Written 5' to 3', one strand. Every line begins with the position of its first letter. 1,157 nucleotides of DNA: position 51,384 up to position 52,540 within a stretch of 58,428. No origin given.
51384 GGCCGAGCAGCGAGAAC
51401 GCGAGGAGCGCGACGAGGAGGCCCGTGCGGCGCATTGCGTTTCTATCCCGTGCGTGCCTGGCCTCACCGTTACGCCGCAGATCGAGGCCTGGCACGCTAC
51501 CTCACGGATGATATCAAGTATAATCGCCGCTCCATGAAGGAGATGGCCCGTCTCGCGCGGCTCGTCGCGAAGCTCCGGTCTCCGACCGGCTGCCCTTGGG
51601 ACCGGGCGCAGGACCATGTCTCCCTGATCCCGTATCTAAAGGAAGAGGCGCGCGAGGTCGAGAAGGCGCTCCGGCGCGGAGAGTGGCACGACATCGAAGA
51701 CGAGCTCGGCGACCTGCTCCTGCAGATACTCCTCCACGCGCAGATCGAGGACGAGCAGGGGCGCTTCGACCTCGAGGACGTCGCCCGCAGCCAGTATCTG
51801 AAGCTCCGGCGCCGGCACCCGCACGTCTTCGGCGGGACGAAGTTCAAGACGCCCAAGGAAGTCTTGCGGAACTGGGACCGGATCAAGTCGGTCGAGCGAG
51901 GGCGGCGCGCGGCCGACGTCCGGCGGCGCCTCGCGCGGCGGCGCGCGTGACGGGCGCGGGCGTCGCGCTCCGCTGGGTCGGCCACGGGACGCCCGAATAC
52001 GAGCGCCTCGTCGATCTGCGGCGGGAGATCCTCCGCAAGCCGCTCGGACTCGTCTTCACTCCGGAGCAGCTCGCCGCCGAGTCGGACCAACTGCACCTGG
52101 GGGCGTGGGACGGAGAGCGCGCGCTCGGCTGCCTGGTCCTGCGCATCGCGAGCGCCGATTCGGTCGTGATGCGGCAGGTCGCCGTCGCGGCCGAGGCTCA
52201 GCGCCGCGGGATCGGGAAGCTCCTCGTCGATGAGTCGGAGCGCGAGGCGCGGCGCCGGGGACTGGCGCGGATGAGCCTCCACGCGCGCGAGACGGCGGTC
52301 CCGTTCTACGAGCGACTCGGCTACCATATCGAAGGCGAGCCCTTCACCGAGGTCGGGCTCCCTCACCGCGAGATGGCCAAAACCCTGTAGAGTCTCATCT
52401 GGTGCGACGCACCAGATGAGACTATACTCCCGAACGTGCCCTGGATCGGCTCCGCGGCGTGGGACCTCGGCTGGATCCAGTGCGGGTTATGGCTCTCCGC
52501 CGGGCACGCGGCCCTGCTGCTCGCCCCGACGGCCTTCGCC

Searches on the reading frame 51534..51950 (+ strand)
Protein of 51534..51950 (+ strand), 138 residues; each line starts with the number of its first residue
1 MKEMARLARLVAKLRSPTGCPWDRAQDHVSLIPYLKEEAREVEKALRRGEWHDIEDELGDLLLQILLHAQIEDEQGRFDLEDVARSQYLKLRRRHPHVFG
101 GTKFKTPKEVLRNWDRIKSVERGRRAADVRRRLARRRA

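Call 59: search_protein_families(library=pfam, proteins=[window:51534-51950:+], max_evalue=0.0001)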
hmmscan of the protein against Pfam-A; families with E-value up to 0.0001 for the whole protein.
window:51534-51950:+ (138 aa): 1 family
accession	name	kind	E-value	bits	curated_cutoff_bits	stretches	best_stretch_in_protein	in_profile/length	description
PF03819.22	MazG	-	4.6e-24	84.9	22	1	26-99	1-74/74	MazG nucleotide pyrophosphohydrolase domain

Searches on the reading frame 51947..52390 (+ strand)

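Call 59: search_protein_families(library=pfam, proteins=[window:51947-52390:+], max_evalue=0.0001)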
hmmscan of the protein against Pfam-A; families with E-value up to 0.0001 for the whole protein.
window:51947-52390:+ (147 aa): 4 families
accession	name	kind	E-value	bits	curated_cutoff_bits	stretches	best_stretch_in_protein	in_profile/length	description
PF13673.13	Acetyltransf_10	-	5.1e-17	62.5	23.6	1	43-147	26-128/128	Acetyltransferase (GNAT) domain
PF00583.31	Acetyltransf_1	-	2.8e-14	53.8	20.7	1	36-126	19-116/116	Acetyltransferase (GNAT) family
PF13508.13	Acetyltransf_7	-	3.4e-13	50.2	27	1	50-127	5-83/84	Acetyltransferase (GNAT) domain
PF13527.13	Acetyltransf_9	-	6.3e-06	26.7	25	1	77-127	77-125/127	Acetyltransferase (GNAT) domain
